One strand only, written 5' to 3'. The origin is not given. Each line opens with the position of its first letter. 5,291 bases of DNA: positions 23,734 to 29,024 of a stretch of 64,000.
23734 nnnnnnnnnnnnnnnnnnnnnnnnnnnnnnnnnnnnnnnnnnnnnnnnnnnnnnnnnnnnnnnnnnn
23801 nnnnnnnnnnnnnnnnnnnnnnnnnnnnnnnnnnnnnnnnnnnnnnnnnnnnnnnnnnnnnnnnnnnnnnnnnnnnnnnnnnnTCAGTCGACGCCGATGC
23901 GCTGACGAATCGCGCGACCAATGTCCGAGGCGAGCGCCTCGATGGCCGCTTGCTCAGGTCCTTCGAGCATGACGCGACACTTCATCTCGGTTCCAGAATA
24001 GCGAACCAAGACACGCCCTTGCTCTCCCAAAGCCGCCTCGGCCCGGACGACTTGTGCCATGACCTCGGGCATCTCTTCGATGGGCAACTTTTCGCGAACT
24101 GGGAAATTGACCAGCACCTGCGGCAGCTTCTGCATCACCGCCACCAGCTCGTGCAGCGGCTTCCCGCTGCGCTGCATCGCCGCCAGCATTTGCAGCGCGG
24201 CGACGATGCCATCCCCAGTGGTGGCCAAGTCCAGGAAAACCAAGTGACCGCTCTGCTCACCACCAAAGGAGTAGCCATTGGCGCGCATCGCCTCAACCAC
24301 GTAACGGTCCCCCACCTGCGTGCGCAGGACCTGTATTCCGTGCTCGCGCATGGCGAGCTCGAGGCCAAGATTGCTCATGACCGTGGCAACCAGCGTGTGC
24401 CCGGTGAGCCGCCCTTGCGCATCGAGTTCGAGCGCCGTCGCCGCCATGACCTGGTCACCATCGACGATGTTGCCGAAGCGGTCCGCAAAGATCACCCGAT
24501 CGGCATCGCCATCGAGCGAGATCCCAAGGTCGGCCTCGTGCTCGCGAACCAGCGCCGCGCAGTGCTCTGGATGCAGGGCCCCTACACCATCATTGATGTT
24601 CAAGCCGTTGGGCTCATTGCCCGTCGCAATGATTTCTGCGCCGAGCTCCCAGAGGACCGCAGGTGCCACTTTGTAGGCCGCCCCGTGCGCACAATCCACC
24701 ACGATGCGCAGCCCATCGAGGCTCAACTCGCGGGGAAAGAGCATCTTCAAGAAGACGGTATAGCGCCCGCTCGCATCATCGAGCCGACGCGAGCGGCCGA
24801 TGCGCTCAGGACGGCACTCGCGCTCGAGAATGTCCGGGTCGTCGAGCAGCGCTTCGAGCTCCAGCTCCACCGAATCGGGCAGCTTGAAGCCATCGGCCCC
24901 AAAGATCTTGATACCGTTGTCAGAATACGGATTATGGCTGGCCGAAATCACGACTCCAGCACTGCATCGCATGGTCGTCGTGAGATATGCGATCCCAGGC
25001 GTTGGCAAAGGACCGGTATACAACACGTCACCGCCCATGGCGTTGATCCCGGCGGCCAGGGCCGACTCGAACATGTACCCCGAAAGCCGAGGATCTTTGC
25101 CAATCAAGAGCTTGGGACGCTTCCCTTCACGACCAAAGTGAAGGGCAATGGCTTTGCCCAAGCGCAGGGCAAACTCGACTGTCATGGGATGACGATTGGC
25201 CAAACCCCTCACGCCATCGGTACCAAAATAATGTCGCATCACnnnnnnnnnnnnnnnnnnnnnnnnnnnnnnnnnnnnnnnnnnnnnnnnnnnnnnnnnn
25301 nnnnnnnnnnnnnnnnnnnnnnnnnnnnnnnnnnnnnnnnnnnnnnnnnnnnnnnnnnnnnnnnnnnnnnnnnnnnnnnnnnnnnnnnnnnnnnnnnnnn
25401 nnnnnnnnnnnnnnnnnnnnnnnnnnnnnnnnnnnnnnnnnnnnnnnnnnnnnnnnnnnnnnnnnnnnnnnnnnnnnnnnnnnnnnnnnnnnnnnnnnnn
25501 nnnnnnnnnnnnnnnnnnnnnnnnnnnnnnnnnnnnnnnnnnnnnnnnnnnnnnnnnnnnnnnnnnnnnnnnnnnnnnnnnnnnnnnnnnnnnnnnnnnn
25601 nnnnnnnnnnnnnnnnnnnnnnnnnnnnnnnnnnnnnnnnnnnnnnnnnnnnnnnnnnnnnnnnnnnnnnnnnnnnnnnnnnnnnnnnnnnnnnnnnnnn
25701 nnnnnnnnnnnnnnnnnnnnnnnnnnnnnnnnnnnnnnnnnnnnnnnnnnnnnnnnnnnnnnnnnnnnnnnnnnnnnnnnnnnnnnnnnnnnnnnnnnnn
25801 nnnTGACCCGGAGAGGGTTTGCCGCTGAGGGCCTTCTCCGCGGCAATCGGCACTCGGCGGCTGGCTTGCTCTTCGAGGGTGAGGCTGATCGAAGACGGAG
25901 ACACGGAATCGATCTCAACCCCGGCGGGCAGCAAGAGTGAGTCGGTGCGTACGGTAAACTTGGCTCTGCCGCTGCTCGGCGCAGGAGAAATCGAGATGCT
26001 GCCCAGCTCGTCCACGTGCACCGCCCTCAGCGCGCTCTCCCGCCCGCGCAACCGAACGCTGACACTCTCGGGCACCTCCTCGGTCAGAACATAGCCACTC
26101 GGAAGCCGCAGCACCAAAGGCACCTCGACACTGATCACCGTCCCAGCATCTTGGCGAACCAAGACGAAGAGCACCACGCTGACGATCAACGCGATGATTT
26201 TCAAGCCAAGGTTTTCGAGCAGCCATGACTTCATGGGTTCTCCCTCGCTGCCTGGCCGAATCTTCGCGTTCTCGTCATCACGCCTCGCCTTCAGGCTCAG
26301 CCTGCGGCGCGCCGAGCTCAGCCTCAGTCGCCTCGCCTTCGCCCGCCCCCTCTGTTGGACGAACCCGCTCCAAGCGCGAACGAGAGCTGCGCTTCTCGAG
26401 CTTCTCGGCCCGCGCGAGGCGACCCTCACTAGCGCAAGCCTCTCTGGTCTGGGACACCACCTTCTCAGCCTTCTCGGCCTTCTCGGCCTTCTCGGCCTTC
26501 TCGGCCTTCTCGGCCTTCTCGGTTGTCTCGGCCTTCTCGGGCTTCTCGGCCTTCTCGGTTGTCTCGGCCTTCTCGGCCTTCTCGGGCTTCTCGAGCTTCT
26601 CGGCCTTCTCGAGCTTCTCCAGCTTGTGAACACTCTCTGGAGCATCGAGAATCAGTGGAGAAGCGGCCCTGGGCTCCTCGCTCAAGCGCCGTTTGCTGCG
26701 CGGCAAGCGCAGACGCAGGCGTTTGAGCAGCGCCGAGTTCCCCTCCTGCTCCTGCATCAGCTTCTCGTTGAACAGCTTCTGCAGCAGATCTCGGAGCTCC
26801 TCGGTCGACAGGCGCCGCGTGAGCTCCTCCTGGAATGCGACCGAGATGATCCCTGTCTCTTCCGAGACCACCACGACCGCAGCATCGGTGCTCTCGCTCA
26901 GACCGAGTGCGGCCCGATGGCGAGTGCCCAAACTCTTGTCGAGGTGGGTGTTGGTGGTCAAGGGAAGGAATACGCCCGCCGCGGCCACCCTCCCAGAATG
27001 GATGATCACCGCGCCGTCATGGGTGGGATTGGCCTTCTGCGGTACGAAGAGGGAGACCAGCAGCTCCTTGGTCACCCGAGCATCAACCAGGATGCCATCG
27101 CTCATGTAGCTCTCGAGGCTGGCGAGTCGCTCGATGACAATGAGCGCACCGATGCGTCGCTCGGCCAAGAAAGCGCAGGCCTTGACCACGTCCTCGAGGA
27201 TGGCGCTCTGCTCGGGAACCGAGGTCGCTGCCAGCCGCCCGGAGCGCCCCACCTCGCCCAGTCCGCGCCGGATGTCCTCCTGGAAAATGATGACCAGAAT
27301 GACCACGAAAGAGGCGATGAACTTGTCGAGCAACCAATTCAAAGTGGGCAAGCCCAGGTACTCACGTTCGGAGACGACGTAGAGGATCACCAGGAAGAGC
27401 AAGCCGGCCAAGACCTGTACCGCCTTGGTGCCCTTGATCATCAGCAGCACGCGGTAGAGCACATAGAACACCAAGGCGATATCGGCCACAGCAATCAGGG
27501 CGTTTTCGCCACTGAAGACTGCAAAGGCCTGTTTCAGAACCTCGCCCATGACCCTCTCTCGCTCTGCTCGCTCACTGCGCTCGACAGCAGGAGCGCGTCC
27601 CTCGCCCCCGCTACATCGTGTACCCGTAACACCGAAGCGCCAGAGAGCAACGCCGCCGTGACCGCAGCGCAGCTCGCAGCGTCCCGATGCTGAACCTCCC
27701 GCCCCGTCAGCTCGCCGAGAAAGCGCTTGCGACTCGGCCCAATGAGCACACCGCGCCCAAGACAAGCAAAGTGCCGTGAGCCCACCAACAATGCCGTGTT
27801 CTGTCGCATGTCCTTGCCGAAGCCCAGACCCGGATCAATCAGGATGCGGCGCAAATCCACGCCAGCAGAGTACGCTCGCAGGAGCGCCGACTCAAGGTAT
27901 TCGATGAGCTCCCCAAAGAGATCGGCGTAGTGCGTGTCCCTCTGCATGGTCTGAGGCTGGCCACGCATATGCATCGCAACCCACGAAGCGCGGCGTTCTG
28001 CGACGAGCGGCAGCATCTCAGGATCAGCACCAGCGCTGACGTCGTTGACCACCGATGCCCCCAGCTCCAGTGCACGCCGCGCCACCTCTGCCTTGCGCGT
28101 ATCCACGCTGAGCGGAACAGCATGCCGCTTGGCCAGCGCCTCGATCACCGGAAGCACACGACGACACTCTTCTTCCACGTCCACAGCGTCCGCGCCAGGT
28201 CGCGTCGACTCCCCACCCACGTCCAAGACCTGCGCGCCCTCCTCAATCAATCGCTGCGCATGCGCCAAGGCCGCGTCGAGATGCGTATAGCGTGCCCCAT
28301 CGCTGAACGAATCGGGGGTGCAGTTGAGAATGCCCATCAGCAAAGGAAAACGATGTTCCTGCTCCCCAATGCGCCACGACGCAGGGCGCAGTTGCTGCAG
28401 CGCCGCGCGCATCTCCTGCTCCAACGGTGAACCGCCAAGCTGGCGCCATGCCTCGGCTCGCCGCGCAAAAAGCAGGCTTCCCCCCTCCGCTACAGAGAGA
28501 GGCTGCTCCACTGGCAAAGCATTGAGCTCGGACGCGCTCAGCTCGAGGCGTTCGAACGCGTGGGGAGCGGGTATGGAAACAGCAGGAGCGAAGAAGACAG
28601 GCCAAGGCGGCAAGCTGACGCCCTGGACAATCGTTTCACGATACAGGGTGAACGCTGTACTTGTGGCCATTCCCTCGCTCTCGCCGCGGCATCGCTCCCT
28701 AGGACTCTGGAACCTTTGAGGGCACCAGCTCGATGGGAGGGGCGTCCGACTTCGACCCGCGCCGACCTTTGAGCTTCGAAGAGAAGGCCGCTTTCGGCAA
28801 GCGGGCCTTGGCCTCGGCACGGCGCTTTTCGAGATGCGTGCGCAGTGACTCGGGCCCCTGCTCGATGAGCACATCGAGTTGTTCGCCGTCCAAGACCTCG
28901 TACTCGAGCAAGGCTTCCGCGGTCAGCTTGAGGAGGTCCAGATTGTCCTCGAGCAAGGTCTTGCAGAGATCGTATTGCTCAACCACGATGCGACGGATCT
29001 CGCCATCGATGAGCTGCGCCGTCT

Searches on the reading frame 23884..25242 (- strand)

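Call 57: search_protein_families(library=pfam, proteins=[window:23884-25242:-])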
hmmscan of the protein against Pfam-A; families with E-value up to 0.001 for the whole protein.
window:23884-25242:- (452 aa): 4 families
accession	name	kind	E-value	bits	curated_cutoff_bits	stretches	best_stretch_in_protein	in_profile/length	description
PF02878.22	PGM_PMM_I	-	4.9e-41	140.1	22.5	1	4-134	2-132/138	Phosphoglucomutase/phosphomannomutase, alpha/beta/alpha domain I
PF02880.22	PGM_PMM_III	-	1.4e-38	132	20.7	1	261-372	1-114/115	Phosphoglucomutase/phosphomannomutase, alpha/beta/alpha domain III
PF00408.26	PGM_PMM_IV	-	7.4e-16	58.4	23.1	1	377-441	1-65/68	Phosphoglucomutase/phosphomannomutase, C-terminal domain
PF02879.22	PGM_PMM_II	-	5.4e-15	56.2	29.3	1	171-255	14-101/103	Phosphoglucomutase/phosphomannomutase, alpha/beta/alpha domain II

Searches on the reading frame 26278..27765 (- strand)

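Call 57: search_protein_families(library=pfam, proteins=[window:26278-27765:-])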
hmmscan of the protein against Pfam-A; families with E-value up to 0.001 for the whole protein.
window:26278-27765:- (495 aa): 2 families
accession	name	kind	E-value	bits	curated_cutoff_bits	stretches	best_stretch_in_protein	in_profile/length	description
PF02457.21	DAC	-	3.4e-39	133.6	27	1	195-314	2-118/119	DisA bacterial checkpoint controller nucleotide-binding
PF19293.4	CdaA_N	-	8.5e-08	32.7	23.8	1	93-165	10-81/81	CdaA N-terminal transmembrane domain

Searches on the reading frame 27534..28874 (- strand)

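Call 57: search_protein_families(library=pfam, proteins=[window:27534-28874:-])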
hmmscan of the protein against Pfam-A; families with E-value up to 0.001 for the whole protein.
window:27534-28874:- (446 aa): 1 family
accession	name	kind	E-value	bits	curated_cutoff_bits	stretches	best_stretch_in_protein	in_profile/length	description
PF00809.28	Pterin_bind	-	1.7e-79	267.4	25.5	1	180-419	1-244/244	Pterin binding enzyme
